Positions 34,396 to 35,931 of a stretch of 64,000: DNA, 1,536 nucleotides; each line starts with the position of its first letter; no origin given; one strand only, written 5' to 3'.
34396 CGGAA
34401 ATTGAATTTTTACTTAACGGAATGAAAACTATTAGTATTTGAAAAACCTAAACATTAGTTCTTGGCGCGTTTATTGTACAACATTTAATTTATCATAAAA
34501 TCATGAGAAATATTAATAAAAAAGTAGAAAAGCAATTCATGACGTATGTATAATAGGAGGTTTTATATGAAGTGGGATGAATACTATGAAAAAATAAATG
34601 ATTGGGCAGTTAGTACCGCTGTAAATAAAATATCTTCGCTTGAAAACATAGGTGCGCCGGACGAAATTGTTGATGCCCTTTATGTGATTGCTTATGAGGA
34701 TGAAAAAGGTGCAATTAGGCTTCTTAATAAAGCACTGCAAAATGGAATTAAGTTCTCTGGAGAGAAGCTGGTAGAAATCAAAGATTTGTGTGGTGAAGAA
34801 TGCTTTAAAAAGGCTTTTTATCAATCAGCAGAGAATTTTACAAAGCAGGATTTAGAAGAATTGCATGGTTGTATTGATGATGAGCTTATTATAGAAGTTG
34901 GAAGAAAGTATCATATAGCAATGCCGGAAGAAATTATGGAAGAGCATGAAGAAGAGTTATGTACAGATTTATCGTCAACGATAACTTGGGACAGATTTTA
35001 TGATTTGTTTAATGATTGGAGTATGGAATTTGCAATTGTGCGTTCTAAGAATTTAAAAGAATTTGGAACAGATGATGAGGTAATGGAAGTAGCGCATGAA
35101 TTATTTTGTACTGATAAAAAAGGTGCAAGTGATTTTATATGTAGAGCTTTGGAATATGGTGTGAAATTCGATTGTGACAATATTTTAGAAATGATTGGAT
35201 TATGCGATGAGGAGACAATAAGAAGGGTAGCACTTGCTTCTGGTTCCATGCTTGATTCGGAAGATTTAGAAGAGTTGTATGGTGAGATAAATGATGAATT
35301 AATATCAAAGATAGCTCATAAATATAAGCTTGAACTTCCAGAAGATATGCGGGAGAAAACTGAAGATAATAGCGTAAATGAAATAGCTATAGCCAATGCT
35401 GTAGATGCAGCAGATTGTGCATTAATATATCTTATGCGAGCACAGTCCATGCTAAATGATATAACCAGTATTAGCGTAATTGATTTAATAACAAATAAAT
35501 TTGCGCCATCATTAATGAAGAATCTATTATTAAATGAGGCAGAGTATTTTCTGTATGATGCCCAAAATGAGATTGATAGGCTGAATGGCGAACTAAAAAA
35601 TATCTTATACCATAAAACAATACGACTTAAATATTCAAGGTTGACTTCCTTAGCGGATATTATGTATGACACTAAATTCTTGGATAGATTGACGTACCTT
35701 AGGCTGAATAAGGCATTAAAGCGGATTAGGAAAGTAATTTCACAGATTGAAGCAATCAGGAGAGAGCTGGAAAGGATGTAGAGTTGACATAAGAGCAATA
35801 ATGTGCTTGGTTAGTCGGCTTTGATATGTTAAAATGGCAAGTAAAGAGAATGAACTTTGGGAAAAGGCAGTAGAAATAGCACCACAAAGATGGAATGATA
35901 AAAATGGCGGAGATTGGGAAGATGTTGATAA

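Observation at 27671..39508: Integrase-less accessory island densely packed with helicase/nuclease/ATPase genes (defence-island signature)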

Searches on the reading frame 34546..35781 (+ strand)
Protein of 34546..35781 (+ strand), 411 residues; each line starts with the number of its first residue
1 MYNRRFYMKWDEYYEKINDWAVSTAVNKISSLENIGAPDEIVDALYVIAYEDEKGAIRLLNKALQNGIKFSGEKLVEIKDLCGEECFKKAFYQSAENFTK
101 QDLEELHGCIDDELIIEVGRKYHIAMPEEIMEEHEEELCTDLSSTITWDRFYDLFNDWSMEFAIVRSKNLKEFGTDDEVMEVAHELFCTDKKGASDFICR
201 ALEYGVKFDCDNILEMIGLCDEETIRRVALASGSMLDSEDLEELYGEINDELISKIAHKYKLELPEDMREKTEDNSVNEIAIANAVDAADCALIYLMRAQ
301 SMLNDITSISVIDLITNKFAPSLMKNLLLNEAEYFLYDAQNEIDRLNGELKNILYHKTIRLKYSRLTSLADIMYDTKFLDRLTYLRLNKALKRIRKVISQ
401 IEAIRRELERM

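Call 3: search_protein_families(library=pfam, proteins=[window:34546-35781:+], max_evalue=0.01)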
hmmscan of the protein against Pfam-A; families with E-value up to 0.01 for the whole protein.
window:34546-35781:+ (411 aa): 1 family
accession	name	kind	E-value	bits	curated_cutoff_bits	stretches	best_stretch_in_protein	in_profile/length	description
PF00962.28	A_deaminase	-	0.00034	20.2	27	0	106-156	9-58/330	Adenosine deaminase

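Call 4: search_protein_families(library=padloc, proteins=[window:34546-35781:+], max_evalue=0.01)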
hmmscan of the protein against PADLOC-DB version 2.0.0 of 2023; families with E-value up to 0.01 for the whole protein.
window:34546-35781:+ (411 aa): 0 families

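Call 5: search_protein_families(library=ncbifam, proteins=[window:34546-35781:+], max_evalue=0.01)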
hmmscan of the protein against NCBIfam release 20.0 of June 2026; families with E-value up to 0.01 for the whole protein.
window:34546-35781:+ (411 aa): 1 family
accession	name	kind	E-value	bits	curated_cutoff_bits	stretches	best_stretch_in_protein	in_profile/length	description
TIGR01430.1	aden_deam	equivalog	0.00091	18.4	216.55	0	106-161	10-61/323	adenosine deaminase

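Call 13: search_solved_structures(query=window:34546-35781:+, max_evalue=1)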
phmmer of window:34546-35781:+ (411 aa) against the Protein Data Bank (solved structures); distinct sequences matched with E-value up to 1: 2.
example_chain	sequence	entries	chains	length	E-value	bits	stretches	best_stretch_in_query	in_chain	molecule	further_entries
5jnm_A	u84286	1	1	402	0.071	15.5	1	235-325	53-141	Mannitol-1-phosphate 5-dehydrogenase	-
7q3e_A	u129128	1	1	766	0.99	11.8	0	127-158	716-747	WD repeat-containing and planar cell polarity effector protein fritz homolog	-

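Call 23: find_homologous_proteins(query=window:34567-35781:+, max_evalue=0.001)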
Query window:34567-35781:+ (404 aa): 247 proteins with E <= 0.001 among 5179 candidates; the best 120 are listed.
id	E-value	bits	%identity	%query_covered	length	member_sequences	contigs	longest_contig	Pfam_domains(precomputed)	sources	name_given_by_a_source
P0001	2.5e-262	888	100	100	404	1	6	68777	-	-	-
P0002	1.0e-136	474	55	100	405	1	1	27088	-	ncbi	-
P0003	1.4e-136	474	53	100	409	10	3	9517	PF00962.29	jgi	-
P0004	8.9e-136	471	55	100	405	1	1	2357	-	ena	-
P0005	1.3e-135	471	55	100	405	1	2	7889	-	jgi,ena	-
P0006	2.0e-135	470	55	100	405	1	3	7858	-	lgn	-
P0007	5.6e-135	469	55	100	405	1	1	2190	-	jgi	-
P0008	6.4e-135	468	55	100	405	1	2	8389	-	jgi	-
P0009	2.2e-134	467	54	100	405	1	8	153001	-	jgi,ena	-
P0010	5.0e-133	462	53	100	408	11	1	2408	-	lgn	-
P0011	1.2e-132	461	54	100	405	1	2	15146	-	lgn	-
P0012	3.7e-132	459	53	100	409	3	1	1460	-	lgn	-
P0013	9.2e-132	458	54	100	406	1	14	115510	-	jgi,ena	-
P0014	1.7e-131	457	52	100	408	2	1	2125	-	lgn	-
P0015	2.3e-131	457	54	100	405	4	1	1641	-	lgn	-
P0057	1.3e-128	448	53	100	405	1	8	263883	-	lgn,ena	-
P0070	2.7e-128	447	52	100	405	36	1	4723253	-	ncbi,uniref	ncbi:hypothetical protein [Kineothrix sedimenti]|uniref:HEAT repeat protein n=1 Tax=Kineothrix sedim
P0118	1.7e-127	444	52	100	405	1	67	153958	-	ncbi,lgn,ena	-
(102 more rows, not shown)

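Call 24: find_encoding_contigs(protein=P0070, flank=8000, max_places=3)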
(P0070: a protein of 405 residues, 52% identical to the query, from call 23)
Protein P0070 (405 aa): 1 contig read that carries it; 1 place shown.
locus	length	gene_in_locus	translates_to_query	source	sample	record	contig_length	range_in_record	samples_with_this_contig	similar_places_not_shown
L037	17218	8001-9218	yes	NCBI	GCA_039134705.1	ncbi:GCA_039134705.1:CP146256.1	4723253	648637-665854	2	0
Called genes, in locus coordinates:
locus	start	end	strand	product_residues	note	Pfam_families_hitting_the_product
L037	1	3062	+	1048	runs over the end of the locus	PF00271:Helicase_C (faint)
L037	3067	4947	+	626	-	PF09369:MZB (weak)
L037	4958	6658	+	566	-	PF08378:NERD, PF00580:UvrD-helicase (faint), PF02562:PhoH (faint), PF13245:AAA_19, PF01443:Viral_helicase1 (faint), PF09848:SLFN-g3_helicase, PF13538:UvrD_C_2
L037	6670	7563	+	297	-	-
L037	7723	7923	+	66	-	-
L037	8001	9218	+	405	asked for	-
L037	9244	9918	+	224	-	-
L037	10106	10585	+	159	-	PF20020:DUF6431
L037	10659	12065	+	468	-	PF13518:HTH_28 (faint), PF00665:rve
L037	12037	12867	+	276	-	PF13401:AAA_22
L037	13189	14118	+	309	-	PF07275:ArdA, PF18941:DUF5688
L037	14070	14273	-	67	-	-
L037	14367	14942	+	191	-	-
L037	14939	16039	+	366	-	-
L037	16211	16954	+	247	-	PF00072:Response_reg, PF04397:LytTR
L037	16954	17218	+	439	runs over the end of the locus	PF14501:HATPase_c_5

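Call 25: find_encoding_contigs(protein=P0057, flank=8000, max_places=3)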
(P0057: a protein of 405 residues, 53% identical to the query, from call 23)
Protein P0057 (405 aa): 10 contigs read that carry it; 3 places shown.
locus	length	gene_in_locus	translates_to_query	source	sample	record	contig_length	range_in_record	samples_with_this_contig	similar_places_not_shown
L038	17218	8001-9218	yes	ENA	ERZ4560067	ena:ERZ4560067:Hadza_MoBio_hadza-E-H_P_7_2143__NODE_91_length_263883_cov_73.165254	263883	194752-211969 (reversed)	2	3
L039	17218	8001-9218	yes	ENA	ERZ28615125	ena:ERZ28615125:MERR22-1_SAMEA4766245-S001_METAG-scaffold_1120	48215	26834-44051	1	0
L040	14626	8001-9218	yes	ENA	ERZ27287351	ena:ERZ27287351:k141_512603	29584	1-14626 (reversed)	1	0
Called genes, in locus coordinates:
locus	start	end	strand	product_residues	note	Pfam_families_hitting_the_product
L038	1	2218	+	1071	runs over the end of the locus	PF13289:SIR2_2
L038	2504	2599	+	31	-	-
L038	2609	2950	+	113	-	PF03960:ArsC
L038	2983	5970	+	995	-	PF13091:PLDc_2, PF00270:DEAD, PF04851:ResIII, PF18766:SWI2_SNF2, PF00271:Helicase_C, PF26350:DUF8090, PF11907:DUF3427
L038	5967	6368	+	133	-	PF00293:NUDIX, PF14815:NUDIX_4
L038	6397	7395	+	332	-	-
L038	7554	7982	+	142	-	PF01327:Pep_deformylase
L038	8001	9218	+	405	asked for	-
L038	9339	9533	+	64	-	-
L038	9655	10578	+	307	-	-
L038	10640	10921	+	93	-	PF01381:HTH_3 (weak)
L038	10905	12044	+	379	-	PF13657:Couple_hipA, PF07804:HipA_C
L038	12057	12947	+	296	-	PF00149:Metallophos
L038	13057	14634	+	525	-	PF07695:7TMR-DISM_7TM (weak), PF00990:GGDEF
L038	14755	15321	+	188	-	PF02632:BioY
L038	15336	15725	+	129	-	PF06935:DUF1284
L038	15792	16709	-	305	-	PF01699:Na_Ca_ex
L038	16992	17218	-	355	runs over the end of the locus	PF03372:Exo_endo_phos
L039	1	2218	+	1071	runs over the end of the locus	PF13289:SIR2_2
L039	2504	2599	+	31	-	-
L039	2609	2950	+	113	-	PF03960:ArsC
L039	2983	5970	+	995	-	PF13091:PLDc_2, PF00270:DEAD, PF04851:ResIII, PF18766:SWI2_SNF2, PF00271:Helicase_C, PF26350:DUF8090, PF11907:DUF3427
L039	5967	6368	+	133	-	PF00293:NUDIX, PF14815:NUDIX_4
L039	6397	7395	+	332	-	-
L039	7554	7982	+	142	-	PF01327:Pep_deformylase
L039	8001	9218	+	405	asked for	-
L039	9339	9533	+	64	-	-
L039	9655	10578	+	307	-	-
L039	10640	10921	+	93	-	PF01381:HTH_3 (weak)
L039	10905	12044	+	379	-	PF13657:Couple_hipA, PF07804:HipA_C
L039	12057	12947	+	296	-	PF00149:Metallophos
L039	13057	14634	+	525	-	PF07695:7TMR-DISM_7TM (weak), PF00990:GGDEF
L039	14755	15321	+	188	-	PF02632:BioY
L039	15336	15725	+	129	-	PF06935:DUF1284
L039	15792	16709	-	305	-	PF01699:Na_Ca_ex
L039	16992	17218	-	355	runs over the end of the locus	PF03372:Exo_endo_phos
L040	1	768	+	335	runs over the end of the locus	PF13616:Rotamase_3, PF00639:Rotamase, PF13145:Rotamase_2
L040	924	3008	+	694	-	PF13589:HATPase_c_3, PF00183:HSP90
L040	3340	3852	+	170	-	-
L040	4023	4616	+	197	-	PF03848:TehB, PF13489:Methyltransf_23, PF13847:Methyltransf_31, PF08241:Methyltransf_11, PF08242:Methyltransf_12, PF13649:Methyltransf_25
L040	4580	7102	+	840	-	PF04851:ResIII, PF00271:Helicase_C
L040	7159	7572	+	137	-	PF03960:ArsC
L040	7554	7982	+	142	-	PF01327:Pep_deformylase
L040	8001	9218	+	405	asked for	-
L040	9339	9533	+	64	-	-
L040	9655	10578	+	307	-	-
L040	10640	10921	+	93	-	PF01381:HTH_3 (weak)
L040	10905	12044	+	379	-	PF13657:Couple_hipA, PF07804:HipA_C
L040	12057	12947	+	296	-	PF00149:Metallophos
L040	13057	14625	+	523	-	?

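Call 26: find_encoding_contigs(protein=P0002, flank=8000, max_places=3)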
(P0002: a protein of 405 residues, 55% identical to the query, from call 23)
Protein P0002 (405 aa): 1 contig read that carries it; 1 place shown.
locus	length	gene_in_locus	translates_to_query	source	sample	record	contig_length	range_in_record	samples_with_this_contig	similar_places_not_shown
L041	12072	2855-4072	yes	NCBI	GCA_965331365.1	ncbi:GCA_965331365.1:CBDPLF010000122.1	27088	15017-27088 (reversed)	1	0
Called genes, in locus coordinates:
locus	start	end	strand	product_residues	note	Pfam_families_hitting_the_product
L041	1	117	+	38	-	?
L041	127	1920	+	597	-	PF13589:HATPase_c_3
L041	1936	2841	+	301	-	PF13091:PLDc_2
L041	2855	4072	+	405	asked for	-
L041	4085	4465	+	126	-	PF10686:YAcAr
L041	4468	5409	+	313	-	-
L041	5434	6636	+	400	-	PF13588:HSDR_N_2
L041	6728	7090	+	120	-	-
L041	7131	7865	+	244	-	PF16729:DUF5067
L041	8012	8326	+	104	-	-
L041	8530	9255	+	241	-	-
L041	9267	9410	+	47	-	-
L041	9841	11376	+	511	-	-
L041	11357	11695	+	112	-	PF01402:RHH_1 (faint)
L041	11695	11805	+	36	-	-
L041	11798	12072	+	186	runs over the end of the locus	PF04002:RadC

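Call 47: predict_structure(alignment_id=A1)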
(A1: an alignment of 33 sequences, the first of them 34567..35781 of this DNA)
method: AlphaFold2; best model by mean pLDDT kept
length: 404 residues; sequences in the alignment: 33
mean_pLDDT: 85.5   pTM: 0.53
mean pLDDT of the five models: 85.5, 83.1, 81.7, 81.2, 81.3
residues with pLDDT >= 90: 227; 70-90: 122; 50-70: 40; < 50: 15
segments of 3 or more residues with pLDDT < 50: 265-268, 348-351, 366-371
pLDDT, mean of each block of 10 residues (from residue 1): 93 93 92 95 93 94 96 90 95 96 93 93 86 86 93 93 95 96 94 96 94 94 94 91 88 87 57 80 91 85 67 62 83 85 65 54 50 65 82 85 79
secondary structure, 60 per line:
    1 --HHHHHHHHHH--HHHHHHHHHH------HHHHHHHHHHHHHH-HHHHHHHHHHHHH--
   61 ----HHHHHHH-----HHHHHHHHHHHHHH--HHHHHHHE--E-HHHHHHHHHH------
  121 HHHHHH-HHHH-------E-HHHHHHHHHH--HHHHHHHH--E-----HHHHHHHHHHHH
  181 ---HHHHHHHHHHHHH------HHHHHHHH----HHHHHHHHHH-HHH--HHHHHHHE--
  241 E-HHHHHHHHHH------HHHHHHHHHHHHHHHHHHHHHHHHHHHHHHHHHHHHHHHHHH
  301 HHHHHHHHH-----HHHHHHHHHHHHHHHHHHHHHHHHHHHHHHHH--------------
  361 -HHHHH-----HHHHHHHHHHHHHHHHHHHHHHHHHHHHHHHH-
elements in order: H3-12 H15-24 H31-44 H46-58 H65-71 H77-90 H93-99 H105-114 H121-126 H128-131 H141-150 H153-160 H169-180 H184-196 H203-210 H215-224 H231-237 H243-252 H259-309 H315-346 H362-366 H372-403

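Call 54: fold_search(model_id=the predicted structure, library=pdb)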
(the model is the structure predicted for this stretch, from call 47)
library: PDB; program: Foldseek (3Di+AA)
matches with E <= 10: 313; with E <= 0.001: 0
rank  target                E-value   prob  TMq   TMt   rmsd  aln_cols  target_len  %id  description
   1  9mg8_B                1.0e-02  0.75  0.15  0.17  33.4       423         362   10  Crystal Structure of b-iTHR-110 (released 2025-12-17)
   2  8fni_6                1.9e-02  0.94  0.21  0.20  25.8       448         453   13  Cryo-EM structure of RNase-treated RESC-B in trypanosomal RNA editing (released 2023-07-19)
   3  8v3b_a                2.0e-02  0.47  0.12  0.12  25.1       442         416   13  Computational Designed Nanocage O43_129_+4 (released 2024-03-13)
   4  9mg8_A                4.8e-02  0.35  0.15  0.16  33.5       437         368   12  Crystal Structure of b-iTHR-110 (released 2025-12-17)
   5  7pnx_4                6.9e-02  0.51  0.17  0.13  20.8       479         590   12  Assembly intermediate of human mitochondrial ribosome small subunit without mS37 in complex with RBFA and METTL15 conf (released 2022-06-15)
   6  7u6f_D1               6.9e-02  0.33  0.15  0.11  21.2       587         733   10  Mouse retromer (VPS26/VPS35/VPS29) heterotrimers (released 2022-10-12)
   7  6vfk_B                8.5e-02  0.30  0.12  0.16  27.9       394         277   13  De novo designed tetrahedral nanoparticle T33_dn10 displaying 4 copies of BG505-SOSIP trimer on the surface (released 2020-07-22)
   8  8h6j_4G               9.2e-02  0.72  0.23  0.14  21.8       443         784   12  Cryo-EM structure of human exon-defined spliceosome in the mature pre-B state. (released 2024-05-01)
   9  6u1s_A                9.2e-02  0.44  0.15  0.19  26.4       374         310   15  Cryo-EM structure of a de novo designed 16-helix transmembrane nanopore, TMHC8_R. (released 2020-08-19)
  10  1h6k_B                1.3e-01  0.38  0.18  0.12  30.6       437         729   10  nuclear Cap Binding Complex (released 2001-09-13)
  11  9rwz_N                1.4e-01  0.47  0.17  0.08  18.5       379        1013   11  ZSWIM8-CUL3 complex bound to AGO2-miR-7-CYRANO (released 2026-03-18)
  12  8h6e_4G               1.6e-01  0.54  0.22  0.14  21.4       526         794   13  Cryo-EM structure of human exon-defined spliceosome in the late pre-B state. (released 2024-05-01)
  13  5hay_B                1.6e-01  0.18  0.13  0.11  21.3       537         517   11  Crystal structure of Chaetomium thermophilum Nup170 CTD Y905M L1007M L1183M V1292M mutant (released 2016-04-20)
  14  7po1_4                1.7e-01  0.38  0.18  0.14  18.4       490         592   12  Initiation complex of human mitochondrial ribosome small subunit with IF3 (released 2022-06-15)
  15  8srr_A                1.9e-01  0.63  0.25  0.15  31.8       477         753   10  Cryo-EM structure of the CBC-ALYREF complex (released 2024-09-25)
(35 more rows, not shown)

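Call 55: fold_search(model_id=the predicted structure, library=viral)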
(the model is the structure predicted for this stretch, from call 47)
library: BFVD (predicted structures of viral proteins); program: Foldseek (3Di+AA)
matches with E <= 10: 382; with E <= 0.001: 1
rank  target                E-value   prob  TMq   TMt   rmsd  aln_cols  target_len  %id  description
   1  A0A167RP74            4.9e-04  1.00  0.32  0.34   8.9       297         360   12  Uncharacterized protein [Powai lake megavirus]
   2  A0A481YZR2            1.2e-03  1.00  0.23  0.17  18.3       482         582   12  Uncharacterized protein [Mimivirus LCMiAC01]
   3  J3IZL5                2.3e-03  0.99  0.16  0.17  20.8       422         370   11  (no name in the UniProt tables at hand)
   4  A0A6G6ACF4            4.6e-03  1.00  0.22  0.24  11.6       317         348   11  Uncharacterized protein [Borely moumouvirus]
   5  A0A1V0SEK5            6.2e-03  0.84  0.18  0.14  19.9       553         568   10  Uncharacterized protein [Hokovirus HKV1]
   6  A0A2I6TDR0            7.6e-03  0.89  0.19  0.19  28.2       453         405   11  Virulence factor [Vaccinia virus]
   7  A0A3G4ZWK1            7.9e-03  0.99  0.24  0.26  19.3       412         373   11  Uncharacterized protein [Faunusvirus sp.]
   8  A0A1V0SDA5            9.7e-03  0.90  0.20  0.14  23.3       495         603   12  SWIB/MDM2 domain protein [Indivirus ILV1]
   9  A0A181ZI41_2          1.5e-02  0.63  0.16  0.09  21.9       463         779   11  Deneddylase [Human herpesvirus 1 (strain 17)]
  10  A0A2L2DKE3            1.6e-02  1.00  0.22  0.24  11.4       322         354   11  Uncharacterized protein [Acanthamoeba polyphaga mimivirus]
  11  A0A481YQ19            1.7e-02  0.84  0.19  0.19  20.7       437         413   12  Ankyrin repeat protein [Pithovirus LCDPAC01]
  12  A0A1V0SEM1            2.1e-02  0.77  0.17  0.13  18.2       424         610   14  RING finger domain protein [Hokovirus HKV1]
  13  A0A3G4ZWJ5            2.1e-02  0.72  0.17  0.16  20.6       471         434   12  Uncharacterized protein [Faunusvirus sp.]
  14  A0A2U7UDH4            2.2e-02  0.82  0.17  0.17  19.4       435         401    9  Ankyrin repeat domain containing protein [Pandoravirus neocaledonia]
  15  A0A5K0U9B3            2.6e-02  0.84  0.20  0.13  21.5       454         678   12  Uncharacterized protein [Yasminevirus sp. GU-2018]
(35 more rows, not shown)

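Call 73: find_related_loci(query=A1, collection=viral_contigs, flank=8000)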
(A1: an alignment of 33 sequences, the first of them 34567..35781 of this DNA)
Query A1 (404 aa) in viral_contigs; peptide patterns used: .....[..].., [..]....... (x = any residue, [..] = any of these).
46 stretches matched a pattern, but none encodes a relative of the query by tblastn (E <= 1e-3).
